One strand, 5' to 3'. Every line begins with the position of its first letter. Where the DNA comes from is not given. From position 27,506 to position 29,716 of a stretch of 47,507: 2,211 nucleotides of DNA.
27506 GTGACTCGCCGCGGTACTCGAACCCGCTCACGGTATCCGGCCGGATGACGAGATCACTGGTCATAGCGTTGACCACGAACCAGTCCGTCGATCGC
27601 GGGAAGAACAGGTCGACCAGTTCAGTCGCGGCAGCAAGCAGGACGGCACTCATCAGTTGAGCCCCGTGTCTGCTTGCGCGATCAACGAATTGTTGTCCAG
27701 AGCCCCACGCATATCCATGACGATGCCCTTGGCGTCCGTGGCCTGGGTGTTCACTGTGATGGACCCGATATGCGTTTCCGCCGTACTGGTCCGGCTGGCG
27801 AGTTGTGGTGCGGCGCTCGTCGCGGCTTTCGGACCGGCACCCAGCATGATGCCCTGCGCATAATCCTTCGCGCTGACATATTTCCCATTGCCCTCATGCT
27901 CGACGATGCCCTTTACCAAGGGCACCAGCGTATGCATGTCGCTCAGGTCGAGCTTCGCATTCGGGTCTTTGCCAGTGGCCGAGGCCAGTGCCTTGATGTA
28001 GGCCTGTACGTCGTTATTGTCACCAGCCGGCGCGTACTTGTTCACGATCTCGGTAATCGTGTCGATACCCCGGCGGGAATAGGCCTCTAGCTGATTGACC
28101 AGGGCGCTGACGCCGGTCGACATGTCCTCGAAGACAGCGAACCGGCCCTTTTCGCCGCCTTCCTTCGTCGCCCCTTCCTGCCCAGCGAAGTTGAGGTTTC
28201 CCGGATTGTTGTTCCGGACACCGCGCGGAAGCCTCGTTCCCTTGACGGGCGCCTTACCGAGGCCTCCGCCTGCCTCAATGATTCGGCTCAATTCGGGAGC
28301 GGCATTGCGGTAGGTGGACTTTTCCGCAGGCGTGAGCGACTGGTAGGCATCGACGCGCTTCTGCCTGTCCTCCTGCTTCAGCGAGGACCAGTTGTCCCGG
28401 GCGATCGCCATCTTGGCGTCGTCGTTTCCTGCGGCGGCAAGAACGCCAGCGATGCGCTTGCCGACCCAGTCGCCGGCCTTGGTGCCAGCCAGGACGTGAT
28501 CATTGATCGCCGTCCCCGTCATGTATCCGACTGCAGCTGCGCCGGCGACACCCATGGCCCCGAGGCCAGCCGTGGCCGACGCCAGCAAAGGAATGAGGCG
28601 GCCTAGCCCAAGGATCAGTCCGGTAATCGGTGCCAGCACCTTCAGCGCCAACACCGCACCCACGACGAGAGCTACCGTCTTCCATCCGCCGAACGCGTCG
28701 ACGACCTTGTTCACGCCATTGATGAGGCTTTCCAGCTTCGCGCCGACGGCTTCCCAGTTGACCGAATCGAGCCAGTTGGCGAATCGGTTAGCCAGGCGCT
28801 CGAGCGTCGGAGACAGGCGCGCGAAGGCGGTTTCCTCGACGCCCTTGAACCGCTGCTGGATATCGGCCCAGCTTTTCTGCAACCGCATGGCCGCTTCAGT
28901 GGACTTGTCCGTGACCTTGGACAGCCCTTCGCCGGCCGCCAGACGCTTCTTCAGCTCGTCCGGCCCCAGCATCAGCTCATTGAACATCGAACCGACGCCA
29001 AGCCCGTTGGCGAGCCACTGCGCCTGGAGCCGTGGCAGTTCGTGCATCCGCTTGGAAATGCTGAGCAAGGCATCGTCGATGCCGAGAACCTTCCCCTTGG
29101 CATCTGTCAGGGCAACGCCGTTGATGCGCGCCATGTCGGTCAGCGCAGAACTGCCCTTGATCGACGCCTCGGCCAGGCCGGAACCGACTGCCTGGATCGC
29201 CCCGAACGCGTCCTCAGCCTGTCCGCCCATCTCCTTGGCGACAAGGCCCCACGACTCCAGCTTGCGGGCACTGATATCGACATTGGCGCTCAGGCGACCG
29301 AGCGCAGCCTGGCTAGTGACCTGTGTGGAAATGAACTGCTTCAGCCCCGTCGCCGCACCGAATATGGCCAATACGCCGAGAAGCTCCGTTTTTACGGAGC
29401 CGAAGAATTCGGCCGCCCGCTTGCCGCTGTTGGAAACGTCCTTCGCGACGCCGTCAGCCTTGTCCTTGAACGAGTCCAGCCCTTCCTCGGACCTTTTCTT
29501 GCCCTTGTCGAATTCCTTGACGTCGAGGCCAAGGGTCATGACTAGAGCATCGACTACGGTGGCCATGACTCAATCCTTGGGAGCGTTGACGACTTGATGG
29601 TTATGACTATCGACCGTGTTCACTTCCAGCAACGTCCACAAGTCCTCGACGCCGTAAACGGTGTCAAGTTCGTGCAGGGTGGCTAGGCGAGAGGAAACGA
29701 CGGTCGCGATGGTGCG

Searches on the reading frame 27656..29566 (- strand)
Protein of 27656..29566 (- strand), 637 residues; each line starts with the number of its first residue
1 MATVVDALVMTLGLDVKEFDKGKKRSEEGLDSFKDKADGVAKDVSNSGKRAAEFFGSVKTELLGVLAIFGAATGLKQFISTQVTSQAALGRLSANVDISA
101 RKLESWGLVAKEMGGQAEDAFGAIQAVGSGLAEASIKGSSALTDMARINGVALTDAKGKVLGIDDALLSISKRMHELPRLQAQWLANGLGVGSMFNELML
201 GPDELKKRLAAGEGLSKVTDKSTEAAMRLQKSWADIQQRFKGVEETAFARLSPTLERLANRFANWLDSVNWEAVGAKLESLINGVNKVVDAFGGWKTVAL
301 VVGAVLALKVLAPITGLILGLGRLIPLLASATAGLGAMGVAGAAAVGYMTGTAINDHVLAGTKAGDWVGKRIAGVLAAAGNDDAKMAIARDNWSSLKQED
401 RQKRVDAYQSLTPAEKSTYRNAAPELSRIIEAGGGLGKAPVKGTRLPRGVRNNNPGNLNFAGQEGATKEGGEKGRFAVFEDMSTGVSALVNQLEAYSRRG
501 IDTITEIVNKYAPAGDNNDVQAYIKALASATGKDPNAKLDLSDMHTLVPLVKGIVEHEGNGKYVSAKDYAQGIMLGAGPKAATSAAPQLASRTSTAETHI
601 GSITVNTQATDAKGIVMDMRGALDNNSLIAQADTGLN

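Call 50: search_protein_families(library=pfam, proteins=[window:27656-29566:-], max_evalue=0.001)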
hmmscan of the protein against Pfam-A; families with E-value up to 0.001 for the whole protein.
window:27656-29566:- (637 aa): 0 families

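Call 106: search_solved_structures(query=window:27656-29566:-, max_evalue=0.01)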
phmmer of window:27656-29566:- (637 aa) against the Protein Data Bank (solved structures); distinct sequences matched with E-value up to 0.01: 2.
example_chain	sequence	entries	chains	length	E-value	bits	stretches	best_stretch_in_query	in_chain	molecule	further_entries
9vvp_L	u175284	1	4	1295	3e-19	72.2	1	447-580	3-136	Gp29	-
7q47_A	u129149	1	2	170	9.4e-13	50.7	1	444-560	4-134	Endolysin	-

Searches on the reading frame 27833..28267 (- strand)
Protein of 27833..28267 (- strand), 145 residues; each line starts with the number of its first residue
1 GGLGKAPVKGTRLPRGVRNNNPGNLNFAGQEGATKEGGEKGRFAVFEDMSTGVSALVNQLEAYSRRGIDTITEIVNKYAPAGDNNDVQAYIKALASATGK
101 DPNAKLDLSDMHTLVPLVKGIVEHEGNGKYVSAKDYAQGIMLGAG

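Call 110: search_solved_structures(query=window:27833-28267:-, max_evalue=1, show_alignments=2)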
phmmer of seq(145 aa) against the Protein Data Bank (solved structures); distinct sequences matched with E-value up to 1: 4.
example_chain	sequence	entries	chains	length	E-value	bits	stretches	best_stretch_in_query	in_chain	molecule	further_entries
9vvp_L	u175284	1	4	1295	1.1e-20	77.4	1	14-140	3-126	Gp29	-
7q47_A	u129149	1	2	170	8.2e-14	55.2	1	11-127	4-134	Endolysin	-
3eb2_A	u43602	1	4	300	0.3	14.5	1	36-98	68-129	Putative dihydrodipicolinate synthetase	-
5zep_x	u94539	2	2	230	0.93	12.8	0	93-137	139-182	Ribosome hibernation promoting factor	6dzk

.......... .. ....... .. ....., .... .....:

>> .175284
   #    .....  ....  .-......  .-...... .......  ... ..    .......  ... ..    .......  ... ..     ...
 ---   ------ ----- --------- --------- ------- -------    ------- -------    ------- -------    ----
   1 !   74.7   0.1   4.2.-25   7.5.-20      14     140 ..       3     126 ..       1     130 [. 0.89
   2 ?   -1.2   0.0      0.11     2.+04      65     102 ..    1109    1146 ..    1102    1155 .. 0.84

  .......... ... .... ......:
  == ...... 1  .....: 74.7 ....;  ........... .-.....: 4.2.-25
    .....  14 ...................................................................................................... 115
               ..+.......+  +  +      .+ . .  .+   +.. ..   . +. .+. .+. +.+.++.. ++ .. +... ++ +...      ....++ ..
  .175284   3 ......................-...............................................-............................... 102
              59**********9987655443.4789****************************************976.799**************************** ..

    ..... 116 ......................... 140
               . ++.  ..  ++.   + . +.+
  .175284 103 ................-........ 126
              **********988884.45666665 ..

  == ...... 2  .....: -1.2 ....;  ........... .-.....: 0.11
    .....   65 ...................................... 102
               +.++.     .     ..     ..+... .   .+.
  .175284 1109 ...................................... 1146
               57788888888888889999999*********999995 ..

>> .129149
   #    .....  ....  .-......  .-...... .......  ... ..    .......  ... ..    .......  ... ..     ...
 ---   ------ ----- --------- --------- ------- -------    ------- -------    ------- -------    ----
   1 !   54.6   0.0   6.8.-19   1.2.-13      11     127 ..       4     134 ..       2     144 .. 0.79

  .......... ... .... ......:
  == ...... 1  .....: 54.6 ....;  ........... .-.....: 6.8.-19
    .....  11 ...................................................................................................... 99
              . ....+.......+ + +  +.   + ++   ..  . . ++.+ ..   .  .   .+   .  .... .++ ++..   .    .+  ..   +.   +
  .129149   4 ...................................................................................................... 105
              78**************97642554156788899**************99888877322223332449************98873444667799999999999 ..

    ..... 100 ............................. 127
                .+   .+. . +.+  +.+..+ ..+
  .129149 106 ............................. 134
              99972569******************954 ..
